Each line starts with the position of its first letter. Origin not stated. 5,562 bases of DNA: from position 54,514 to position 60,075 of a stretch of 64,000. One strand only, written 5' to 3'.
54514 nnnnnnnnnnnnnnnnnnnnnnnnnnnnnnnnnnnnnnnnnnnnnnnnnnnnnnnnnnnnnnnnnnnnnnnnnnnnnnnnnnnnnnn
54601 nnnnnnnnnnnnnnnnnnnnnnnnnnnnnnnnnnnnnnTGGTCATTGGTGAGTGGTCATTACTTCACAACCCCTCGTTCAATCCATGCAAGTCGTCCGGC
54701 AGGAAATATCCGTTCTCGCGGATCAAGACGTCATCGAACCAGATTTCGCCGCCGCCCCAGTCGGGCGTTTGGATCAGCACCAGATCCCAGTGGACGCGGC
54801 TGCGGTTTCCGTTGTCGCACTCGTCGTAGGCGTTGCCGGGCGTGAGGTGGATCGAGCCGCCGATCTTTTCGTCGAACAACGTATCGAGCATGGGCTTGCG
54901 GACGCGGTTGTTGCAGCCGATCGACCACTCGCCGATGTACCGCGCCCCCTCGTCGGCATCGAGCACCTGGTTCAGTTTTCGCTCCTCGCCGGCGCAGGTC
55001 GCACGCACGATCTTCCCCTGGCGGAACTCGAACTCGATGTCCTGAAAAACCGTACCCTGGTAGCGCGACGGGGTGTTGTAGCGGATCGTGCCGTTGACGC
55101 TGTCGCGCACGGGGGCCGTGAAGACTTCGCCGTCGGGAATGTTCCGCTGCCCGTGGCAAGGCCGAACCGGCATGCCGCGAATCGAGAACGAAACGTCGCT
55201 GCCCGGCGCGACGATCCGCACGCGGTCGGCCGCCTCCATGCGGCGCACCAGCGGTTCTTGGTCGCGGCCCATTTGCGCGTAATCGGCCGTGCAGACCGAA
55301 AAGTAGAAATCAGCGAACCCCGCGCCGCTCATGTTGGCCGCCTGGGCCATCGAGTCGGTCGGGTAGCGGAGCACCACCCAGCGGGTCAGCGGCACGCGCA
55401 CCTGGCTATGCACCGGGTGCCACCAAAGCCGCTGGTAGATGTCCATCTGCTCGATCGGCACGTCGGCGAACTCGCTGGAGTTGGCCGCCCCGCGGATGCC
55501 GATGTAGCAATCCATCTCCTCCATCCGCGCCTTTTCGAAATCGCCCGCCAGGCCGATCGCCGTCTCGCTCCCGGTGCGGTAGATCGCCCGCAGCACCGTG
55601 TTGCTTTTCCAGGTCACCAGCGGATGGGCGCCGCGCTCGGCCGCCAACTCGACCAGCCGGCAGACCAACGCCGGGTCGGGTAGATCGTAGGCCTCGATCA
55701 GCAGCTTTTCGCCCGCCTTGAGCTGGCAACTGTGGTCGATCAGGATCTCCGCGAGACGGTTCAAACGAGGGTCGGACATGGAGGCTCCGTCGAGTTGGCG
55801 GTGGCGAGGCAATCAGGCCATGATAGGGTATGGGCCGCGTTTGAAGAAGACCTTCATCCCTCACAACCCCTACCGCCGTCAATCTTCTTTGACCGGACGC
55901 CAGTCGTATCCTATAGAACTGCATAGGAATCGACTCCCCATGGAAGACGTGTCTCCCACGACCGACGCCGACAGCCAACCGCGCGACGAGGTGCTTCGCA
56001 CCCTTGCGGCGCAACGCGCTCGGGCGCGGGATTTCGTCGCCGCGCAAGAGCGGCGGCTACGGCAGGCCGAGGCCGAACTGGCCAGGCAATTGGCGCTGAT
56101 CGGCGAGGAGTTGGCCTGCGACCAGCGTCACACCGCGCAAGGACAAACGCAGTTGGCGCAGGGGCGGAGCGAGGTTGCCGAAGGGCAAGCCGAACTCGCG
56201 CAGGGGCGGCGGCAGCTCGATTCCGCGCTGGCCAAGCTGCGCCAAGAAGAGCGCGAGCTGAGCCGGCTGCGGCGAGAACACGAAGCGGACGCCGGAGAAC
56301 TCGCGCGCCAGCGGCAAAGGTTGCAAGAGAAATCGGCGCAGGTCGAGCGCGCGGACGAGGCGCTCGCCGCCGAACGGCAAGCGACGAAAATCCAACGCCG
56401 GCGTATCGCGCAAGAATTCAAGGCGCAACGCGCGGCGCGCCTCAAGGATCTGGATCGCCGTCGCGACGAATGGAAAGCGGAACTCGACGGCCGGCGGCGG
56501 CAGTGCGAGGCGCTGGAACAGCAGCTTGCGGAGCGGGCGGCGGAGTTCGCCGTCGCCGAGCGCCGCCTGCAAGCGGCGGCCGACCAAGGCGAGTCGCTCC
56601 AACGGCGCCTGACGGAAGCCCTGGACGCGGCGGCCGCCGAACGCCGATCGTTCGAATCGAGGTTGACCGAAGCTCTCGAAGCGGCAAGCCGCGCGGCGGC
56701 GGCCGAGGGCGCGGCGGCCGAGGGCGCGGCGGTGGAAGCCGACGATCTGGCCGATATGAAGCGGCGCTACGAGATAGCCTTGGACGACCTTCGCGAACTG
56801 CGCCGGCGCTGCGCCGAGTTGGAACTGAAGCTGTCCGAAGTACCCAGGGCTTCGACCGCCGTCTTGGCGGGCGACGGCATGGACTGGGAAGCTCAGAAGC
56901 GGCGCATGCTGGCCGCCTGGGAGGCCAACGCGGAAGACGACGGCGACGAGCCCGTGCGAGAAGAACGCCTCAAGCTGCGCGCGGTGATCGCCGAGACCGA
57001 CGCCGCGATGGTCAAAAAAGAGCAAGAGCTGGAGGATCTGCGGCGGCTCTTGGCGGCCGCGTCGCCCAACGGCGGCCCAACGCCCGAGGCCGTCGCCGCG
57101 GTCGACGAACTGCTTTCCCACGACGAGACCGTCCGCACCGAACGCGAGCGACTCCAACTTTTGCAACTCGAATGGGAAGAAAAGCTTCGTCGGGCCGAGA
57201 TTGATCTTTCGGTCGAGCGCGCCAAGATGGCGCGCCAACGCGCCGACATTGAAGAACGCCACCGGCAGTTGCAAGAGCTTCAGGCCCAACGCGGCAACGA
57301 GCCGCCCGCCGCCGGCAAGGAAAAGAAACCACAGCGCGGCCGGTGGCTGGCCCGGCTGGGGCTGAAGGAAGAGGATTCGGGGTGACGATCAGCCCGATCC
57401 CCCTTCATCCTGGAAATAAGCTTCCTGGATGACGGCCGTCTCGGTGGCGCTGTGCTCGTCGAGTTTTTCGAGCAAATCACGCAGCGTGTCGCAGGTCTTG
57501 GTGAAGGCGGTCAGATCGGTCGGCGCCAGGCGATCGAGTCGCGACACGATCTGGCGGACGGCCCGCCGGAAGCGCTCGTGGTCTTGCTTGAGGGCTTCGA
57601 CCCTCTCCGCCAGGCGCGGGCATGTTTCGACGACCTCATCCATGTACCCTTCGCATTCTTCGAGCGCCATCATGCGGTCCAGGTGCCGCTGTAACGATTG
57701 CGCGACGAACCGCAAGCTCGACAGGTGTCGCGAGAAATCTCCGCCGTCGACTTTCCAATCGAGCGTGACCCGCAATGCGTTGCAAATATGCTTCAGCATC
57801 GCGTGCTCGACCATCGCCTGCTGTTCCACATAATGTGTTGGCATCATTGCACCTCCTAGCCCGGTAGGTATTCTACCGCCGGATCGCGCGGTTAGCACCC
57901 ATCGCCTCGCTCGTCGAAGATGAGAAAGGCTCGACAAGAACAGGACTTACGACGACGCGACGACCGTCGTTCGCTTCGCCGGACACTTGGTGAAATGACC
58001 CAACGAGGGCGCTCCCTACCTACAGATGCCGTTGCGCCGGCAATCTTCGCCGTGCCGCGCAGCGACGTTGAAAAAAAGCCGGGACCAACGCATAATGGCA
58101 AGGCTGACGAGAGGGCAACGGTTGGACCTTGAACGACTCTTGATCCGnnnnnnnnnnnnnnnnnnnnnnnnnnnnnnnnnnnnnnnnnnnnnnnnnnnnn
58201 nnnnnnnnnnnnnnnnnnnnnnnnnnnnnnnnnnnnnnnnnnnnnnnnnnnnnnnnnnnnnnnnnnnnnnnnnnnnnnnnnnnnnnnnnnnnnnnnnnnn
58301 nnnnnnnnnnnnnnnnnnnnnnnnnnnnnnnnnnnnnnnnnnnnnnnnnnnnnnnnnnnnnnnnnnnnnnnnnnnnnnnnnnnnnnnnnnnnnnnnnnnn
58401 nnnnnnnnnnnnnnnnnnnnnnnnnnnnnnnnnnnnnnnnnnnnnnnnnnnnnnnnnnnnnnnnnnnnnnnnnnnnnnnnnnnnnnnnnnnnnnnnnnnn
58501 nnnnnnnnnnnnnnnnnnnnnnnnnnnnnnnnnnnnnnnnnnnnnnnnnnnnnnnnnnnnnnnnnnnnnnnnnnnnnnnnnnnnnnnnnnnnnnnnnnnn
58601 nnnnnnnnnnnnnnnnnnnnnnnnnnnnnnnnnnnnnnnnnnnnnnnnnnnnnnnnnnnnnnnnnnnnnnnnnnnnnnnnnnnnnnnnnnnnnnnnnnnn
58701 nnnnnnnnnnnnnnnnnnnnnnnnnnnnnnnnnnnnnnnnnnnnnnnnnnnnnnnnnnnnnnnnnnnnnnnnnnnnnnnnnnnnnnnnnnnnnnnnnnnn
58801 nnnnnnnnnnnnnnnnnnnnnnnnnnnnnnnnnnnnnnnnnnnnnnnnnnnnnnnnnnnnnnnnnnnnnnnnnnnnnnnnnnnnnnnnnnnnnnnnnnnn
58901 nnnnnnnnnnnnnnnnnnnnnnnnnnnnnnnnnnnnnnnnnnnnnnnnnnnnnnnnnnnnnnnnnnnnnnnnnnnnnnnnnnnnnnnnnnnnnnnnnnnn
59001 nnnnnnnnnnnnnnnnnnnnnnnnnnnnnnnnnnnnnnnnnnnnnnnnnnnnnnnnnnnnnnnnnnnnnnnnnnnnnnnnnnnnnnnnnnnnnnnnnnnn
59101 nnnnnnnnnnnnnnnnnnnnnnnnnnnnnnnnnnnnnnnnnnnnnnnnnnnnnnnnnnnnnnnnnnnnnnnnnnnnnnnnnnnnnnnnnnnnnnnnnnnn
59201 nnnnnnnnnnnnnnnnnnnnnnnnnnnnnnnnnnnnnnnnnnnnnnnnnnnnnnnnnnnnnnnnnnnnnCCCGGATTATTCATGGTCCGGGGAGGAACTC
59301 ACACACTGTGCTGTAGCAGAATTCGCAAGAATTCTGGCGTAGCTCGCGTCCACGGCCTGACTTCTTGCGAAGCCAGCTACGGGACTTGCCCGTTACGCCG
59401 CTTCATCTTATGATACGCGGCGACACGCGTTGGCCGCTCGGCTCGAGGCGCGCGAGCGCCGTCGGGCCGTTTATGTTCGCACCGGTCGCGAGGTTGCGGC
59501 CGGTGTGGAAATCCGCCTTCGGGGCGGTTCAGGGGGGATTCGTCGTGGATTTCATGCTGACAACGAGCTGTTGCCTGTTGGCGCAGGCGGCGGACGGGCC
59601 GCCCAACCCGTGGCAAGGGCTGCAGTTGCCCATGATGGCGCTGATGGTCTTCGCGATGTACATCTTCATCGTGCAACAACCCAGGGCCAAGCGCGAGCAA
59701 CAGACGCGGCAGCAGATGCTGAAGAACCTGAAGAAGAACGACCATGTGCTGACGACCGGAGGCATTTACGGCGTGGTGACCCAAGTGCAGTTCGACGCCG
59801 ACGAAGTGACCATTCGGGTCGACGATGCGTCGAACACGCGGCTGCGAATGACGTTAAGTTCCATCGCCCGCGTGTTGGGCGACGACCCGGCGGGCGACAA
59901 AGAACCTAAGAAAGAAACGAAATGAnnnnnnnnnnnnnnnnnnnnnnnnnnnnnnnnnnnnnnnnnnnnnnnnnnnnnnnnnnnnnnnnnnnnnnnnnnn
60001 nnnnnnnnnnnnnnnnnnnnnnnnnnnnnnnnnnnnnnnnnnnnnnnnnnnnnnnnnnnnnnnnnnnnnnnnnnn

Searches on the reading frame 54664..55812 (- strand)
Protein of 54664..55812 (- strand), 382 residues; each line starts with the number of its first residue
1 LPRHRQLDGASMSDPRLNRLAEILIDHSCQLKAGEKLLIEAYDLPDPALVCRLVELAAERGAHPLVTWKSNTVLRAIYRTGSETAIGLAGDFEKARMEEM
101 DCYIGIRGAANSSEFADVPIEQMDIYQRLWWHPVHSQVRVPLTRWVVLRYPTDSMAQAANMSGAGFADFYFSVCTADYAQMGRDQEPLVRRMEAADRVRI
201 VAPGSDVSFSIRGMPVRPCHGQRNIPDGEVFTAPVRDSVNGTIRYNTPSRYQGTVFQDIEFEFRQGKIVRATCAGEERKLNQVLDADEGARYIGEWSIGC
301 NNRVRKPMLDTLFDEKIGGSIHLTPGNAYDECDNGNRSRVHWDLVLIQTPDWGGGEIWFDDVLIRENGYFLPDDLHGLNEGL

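Call 11: search_protein_families(library=pfam, proteins=[window:54664-55812:-], max_evalue=0.01)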
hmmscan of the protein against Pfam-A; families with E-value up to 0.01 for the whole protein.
window:54664-55812:- (382 aa): 1 family
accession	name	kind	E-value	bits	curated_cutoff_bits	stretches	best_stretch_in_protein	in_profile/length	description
PF02073.20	Peptidase_M29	-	1.2e-49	169.6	27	1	15-345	3-380/406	Thermophilic metalloprotease (M29)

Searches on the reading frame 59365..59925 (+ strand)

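Call 11: search_protein_families(library=pfam, proteins=[window:59365-59925:+], max_evalue=0.01)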
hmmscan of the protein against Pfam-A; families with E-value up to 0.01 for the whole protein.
window:59365-59925:+ (186 aa): 1 family
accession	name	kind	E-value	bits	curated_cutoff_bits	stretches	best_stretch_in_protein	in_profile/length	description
PF02699.20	YajC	-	5.9e-19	68.2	28.2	1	88-168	3-77/78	Preprotein translocase subunit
